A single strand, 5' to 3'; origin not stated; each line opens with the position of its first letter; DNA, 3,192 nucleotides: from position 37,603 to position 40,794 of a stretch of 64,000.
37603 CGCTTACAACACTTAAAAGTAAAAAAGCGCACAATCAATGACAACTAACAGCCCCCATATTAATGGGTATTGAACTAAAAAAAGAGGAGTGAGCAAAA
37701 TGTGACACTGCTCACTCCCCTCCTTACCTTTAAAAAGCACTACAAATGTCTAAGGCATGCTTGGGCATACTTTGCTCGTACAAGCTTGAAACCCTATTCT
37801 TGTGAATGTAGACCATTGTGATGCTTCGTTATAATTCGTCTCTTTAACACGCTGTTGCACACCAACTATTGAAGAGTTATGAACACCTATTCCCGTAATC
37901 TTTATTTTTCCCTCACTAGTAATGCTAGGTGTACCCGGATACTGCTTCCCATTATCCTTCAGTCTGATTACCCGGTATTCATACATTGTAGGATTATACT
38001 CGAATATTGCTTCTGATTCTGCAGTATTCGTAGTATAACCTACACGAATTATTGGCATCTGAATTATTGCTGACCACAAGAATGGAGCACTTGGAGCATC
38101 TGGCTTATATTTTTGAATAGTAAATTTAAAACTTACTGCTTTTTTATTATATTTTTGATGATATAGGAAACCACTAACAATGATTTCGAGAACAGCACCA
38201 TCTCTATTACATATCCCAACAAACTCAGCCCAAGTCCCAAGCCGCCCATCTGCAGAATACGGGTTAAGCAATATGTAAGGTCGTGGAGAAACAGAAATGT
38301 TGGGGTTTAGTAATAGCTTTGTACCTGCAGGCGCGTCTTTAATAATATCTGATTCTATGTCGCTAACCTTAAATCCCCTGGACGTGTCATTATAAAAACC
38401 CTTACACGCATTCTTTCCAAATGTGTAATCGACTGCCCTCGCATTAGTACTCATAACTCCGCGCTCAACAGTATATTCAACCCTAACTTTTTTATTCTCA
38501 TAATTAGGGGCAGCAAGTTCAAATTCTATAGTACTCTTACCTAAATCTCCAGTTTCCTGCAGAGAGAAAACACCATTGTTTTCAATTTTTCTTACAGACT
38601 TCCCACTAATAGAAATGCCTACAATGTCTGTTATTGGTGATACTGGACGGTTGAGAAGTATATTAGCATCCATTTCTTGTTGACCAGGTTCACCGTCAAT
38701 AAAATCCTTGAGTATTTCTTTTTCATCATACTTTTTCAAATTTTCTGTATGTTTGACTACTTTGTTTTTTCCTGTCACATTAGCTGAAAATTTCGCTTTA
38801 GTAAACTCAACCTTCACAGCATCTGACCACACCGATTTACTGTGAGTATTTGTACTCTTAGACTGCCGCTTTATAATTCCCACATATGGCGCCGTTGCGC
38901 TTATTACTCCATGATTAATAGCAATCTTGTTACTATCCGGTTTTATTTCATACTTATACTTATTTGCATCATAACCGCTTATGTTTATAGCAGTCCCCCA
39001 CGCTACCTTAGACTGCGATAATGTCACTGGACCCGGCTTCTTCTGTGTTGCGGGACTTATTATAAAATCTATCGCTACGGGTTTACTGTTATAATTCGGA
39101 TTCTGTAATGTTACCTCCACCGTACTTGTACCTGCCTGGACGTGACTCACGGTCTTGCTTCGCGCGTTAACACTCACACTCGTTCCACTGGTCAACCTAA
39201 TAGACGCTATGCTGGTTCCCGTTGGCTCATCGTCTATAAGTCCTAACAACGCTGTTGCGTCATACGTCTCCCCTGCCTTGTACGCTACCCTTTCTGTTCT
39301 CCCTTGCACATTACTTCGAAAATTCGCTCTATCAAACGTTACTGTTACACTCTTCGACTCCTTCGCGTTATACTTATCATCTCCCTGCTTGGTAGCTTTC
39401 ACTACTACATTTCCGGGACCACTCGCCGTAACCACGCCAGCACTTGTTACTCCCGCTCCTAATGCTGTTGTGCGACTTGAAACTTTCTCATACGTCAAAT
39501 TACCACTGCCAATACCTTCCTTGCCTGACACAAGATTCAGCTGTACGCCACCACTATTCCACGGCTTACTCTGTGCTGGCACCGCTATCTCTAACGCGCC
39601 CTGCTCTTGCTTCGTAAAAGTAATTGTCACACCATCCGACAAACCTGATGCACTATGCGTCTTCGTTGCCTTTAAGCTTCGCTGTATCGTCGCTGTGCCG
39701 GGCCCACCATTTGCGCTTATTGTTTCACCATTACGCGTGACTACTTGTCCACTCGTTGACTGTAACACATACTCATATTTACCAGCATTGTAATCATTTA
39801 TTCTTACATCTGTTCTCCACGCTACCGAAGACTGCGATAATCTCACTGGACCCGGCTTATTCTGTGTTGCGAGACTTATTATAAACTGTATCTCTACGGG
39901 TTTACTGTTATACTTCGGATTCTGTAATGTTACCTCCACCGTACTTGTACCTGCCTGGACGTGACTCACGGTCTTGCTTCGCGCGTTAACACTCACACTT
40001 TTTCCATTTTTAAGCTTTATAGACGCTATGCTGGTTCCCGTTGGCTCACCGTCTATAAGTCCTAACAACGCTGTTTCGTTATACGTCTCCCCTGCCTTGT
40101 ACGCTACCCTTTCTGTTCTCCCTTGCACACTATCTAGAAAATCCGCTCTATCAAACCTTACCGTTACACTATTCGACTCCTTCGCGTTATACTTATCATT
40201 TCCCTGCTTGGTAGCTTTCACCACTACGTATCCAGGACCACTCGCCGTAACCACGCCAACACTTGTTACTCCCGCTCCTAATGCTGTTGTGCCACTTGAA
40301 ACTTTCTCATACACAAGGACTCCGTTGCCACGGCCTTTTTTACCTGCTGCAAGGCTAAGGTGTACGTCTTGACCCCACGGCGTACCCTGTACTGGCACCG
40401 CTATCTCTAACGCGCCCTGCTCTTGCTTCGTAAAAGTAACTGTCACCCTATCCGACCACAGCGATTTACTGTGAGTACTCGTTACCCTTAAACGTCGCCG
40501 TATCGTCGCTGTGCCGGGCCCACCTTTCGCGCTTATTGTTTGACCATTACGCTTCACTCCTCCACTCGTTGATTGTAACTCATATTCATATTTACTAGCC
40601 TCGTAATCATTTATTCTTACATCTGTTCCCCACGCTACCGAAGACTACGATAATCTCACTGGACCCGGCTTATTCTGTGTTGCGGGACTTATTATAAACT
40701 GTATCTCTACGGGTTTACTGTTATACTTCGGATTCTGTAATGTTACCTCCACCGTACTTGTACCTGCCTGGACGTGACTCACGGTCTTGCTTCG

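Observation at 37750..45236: Giant surface-lipoprotein gene built from near-identical 813-bp Ig-like tandem repeats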

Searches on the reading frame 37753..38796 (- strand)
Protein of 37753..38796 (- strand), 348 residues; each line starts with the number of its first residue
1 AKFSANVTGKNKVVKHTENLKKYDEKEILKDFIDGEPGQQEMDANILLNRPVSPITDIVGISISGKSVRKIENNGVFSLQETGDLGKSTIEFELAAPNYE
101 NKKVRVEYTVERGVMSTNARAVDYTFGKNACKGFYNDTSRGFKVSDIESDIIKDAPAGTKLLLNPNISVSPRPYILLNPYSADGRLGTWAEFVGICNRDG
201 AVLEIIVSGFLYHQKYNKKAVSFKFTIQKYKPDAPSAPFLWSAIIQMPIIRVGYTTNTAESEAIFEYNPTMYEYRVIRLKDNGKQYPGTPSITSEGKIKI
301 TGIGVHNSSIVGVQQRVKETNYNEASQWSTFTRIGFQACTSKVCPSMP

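Call 74: predict_structure(protein=window:37753-38796:-)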
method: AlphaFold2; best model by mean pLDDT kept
length: 348 residues; sequences in the alignment: 1
mean_pLDDT: 32.6   pTM: 0.22
mean pLDDT of the five models: 32.6, 27.4, 27.3, 26.3, 25.8
residues with pLDDT >= 90: 0; 70-90: 0; 50-70: 0; < 50: 348
segments of 3 or more residues with pLDDT < 50: 1-348
pLDDT, mean of each block of 10 residues (from residue 1): 29 28 31 29 32 34 43 40 45 40 43 31 27 30 30 30 27 31 33 36 34 30 29 29 27 31 38 39 38 30 26 29 28 30 31
secondary structure, 60 per line:
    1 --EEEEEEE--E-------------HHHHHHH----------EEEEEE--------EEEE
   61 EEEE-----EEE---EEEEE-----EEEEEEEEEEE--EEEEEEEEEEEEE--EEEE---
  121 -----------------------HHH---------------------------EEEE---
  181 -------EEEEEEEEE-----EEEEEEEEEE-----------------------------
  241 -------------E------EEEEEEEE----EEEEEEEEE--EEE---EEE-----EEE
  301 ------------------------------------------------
elements in order: E3-9 H26-32 E43-48 E57-64 E70-72 E76-80 E86-96 E99-111 E114-117 E174-177 E188-196 E202-211 E261-268 E273-281 E284-286 E290-292 E298-300
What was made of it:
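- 37753..39018 (-): Trailing degenerate part: domain A (38800-39018), a C-like domain with an insertion (about 38440-38796), then weak C-like and A-like remnants up to the stop at 37750-37752. A single-sequence AlphaFold model of this part was unusable (pLDDT 32.6, call 74).
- Tried and rejected: A single-sequence AlphaFold model of the C-terminal 348 aa was unusable (pLDDT 32.6, call 74).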

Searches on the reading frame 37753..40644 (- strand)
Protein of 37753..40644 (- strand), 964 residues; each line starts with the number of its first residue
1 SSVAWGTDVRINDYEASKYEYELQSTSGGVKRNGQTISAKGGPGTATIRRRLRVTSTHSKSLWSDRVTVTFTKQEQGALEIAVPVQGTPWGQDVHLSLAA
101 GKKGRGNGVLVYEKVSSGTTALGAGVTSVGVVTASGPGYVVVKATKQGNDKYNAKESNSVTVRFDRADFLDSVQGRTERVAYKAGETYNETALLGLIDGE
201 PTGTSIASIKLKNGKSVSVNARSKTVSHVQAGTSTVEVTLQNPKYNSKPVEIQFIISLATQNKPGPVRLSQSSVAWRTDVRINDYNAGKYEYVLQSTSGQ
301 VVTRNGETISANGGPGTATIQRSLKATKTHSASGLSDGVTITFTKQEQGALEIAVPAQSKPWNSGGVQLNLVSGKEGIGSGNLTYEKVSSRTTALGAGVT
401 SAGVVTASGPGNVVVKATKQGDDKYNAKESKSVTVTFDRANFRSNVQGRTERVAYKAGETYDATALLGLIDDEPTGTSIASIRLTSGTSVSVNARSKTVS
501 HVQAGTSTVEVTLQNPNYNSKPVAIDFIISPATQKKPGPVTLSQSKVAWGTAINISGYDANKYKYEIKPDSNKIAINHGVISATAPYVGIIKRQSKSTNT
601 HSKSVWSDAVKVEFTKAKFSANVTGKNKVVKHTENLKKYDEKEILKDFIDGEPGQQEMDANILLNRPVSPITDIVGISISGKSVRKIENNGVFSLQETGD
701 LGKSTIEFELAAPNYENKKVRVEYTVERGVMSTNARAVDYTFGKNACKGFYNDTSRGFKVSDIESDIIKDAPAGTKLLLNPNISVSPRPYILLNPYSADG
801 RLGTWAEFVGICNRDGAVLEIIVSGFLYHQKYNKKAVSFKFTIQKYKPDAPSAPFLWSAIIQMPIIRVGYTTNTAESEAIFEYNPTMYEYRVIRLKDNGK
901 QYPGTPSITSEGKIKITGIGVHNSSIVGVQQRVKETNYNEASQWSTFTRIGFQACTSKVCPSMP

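Call 14: search_protein_families(library=pfam, proteins=[window:37753-40644:-], max_evalue=1)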
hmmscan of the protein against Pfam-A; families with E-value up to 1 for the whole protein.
window:37753-40644:- (964 aa): 9 families
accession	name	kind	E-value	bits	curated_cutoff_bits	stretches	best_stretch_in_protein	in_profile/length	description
PF10980.13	DUF2787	-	0.0016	19.1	27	0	209-264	16-69/126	Protein of unknown function (DUF2787)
PF01835.25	MG2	-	0.0079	17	32.8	0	177-240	6-67/96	MG2 domain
PF07639.16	YTV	-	0.01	16.3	21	1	713-741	6-34/43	YTV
PF25374.1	Cadherin_FAT4_N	-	0.014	16.1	35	0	196-227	9-40/85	FAT4-like, N-terminal cadherin-like domain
PF16450.11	Prot_ATP_ID_OB_C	-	0.15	12.4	23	0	474-499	35-51/56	Proteasomal ATPase OB C-terminal domain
PF00677.23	Lum_binding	-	0.37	11.3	27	0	207-238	31-62/86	Lumazine binding domain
PF15654.11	Tox-WTIP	-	0.45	11.2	25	0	111-144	24-57/79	Toxin with a conserved tryptophan and TIP tripeptide motif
PF09394.16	Inhibitor_I42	-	0.66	10.7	27.2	0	383-435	37-89/91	Chagasin family peptidase inhibitor I42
PF17141.9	DUF5114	-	0.71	10.9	27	1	184-244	30-88/88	Domain of unknown function (DUF5114)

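Call 16: find_homologous_proteins(query=window:37753-40644:-, max_evalue=0.001)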
Query window:37753-40644:- (964 aa): 3 proteins with E <= 0.001 among 8000 candidates.
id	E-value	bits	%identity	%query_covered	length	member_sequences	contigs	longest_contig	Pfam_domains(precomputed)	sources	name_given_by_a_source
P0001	0.0e+0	2060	100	97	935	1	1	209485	-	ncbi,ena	-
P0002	0.0e+0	1229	74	58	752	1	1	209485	-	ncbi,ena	-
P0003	6.3e-130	453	57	41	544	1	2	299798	-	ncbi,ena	-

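Call 17: find_encoding_contigs(protein=P0003, flank=10000, max_places=6)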
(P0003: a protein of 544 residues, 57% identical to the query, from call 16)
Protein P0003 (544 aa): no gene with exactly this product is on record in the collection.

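Call 18: find_encoding_contigs(protein=P0001, flank=10000, max_places=6)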
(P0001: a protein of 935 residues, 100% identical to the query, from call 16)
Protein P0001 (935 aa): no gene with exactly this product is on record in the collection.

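Call 19: list_cluster_members(proteins=[P0001, P0002, P0003])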
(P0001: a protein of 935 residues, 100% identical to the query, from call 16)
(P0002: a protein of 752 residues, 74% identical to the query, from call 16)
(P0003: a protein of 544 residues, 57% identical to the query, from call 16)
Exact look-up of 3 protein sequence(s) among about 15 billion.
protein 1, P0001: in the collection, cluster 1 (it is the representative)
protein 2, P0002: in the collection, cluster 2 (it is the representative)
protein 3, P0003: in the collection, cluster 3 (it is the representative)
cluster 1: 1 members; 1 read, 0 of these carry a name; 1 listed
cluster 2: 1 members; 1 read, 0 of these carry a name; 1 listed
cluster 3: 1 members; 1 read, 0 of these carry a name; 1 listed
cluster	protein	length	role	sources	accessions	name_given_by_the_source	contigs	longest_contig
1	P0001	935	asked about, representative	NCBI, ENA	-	-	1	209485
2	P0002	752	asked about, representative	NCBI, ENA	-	-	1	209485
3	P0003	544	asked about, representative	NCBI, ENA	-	-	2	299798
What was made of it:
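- The 544-aa product, which starts downstream of the G-run site and is ended by the deletion frameshift, is recorded on two contigs (calls 16, 19). P0001 and P0002 are recorded on one contig only, while P0003 is on two (call 19). The deletion-bounded ORF occurs on two contigs (calls 16, 19).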

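Call 21: find_related_loci(query=P0003, collection=genome_contigs, flank=10000)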
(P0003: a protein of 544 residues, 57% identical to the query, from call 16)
Query P0003 (544 aa) in genome_contigs; peptide patterns used: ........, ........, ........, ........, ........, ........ (x = any residue, [..] = any of these).
48 stretches matched a pattern, but none encodes a relative of the query by tblastn (E <= 1e-3).

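Call 70: search_protein_families(library=ncbifam, proteins=[window:37753-40644:-], max_evalue=0.01)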
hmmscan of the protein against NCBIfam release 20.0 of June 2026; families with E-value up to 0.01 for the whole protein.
window:37753-40644:- (964 aa): 0 families
